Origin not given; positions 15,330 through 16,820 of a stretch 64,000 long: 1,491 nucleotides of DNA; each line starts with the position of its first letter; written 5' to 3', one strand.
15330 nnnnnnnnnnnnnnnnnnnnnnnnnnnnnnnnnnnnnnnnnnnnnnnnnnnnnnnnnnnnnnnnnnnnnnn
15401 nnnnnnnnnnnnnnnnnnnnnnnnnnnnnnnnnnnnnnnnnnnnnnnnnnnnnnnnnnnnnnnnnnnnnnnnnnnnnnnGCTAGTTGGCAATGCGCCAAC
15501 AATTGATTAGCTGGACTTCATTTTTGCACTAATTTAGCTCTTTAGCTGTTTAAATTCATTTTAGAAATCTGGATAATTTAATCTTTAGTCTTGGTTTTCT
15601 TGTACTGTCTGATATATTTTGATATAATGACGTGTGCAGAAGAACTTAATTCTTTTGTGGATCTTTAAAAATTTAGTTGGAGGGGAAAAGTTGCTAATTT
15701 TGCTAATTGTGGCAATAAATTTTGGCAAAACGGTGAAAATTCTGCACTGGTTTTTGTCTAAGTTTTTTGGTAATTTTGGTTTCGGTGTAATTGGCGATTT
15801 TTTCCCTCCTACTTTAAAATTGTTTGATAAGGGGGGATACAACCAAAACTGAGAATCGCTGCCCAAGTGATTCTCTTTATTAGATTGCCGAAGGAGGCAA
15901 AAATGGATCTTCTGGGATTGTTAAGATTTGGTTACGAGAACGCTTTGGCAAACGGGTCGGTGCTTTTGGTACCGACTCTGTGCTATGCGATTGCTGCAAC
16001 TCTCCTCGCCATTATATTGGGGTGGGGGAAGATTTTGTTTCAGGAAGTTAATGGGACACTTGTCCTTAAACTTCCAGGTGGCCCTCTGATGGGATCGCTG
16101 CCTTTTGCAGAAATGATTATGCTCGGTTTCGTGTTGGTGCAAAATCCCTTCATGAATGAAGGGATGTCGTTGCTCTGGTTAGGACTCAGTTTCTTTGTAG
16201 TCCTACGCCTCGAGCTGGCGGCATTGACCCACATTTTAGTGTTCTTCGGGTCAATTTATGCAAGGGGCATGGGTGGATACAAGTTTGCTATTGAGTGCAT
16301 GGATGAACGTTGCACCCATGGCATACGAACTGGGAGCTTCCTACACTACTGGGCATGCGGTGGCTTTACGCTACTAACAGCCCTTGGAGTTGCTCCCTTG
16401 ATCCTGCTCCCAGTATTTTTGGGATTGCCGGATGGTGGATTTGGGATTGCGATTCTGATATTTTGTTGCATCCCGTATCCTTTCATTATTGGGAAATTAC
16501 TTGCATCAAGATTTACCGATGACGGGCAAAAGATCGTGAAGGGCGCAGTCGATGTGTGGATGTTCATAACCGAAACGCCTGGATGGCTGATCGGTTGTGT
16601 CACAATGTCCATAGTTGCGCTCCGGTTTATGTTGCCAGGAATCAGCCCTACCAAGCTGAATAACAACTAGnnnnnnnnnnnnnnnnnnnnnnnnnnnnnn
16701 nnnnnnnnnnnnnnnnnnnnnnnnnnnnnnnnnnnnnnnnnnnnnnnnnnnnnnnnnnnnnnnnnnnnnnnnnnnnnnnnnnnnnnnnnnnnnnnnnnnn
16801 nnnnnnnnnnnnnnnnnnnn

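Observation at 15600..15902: Promoter + ~220-nt structured leader + terminator hairpin + RBS: riboswitch-like architecture of unknown class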

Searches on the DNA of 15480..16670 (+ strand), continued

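Call 91: search_with_rna_model(model_id=R1, source=L117, max_evalue=1, show_alignments=1)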
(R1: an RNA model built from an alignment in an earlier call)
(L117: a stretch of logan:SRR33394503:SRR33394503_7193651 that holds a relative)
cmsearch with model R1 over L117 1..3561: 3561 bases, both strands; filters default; matches with E-value up to 1: 2.
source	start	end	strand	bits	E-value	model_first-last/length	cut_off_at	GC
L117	1106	1214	+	58.2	1.7e-12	1-113/113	no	0.39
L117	1100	1199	-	17.3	0.017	1-113/113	no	0.34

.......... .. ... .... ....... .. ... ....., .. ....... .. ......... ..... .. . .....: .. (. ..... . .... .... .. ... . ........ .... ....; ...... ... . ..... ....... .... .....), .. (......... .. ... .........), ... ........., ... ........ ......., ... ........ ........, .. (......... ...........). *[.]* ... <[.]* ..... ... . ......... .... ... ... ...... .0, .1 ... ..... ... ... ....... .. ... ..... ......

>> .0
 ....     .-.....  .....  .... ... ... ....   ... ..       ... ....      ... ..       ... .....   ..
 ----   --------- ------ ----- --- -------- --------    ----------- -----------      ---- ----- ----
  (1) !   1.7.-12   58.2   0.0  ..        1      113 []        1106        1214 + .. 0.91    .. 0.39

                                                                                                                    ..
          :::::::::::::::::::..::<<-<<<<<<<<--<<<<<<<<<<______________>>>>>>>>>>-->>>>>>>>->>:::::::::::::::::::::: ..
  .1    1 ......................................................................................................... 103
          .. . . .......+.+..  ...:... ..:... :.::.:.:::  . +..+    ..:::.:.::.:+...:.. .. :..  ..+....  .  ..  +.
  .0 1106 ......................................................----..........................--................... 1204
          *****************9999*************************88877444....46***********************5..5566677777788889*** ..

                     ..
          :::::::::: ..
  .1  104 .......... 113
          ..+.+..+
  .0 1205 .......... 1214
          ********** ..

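Call 93: search_with_rna_model(model_id=R1, sources=[window, L001, L006, L009, L010, L011, L012, L015, L017, L117], max_evalue=0.000001, make_alignment=true)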
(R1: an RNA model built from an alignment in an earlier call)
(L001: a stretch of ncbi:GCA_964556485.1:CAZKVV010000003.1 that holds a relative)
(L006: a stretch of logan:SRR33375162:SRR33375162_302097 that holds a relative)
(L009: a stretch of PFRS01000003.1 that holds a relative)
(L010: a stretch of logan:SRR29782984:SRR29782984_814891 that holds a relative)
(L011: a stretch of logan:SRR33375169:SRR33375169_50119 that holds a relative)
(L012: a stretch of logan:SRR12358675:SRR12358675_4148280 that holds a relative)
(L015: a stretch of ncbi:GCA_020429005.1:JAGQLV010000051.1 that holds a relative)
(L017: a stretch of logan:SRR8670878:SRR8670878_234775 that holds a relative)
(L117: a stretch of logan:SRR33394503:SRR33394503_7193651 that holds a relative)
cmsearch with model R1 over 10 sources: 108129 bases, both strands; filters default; matches with E-value up to 0.000001: 10.
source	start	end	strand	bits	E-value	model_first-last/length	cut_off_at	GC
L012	2867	2981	+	112.3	3e-24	1-113/113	no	0.39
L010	1234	1347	+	107.8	3.9e-23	1-113/113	no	0.42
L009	2838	2965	+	103.7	3.9e-22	1-113/113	no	0.43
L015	2869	2983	+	100.6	2.2e-21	1-113/113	no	0.37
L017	32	131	+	87.2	4.1e-18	1-113/113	no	0.42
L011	2886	2973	+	72.6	1.6e-14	1-113/113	no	0.34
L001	4845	4963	+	71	3.9e-14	1-113/113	no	0.41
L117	1106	1214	+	58.2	5.1e-11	1-113/113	no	0.39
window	15655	15840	+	48.6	1.2e-08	1-113/113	no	0.34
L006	1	106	+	48.2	1.4e-08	17-113/113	5'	0.4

Alignment A12: 10 matches aligned to the model, 222 columns, each read 5' to 3' on its own strand. Consensus structure (alignment columns), stored with it:
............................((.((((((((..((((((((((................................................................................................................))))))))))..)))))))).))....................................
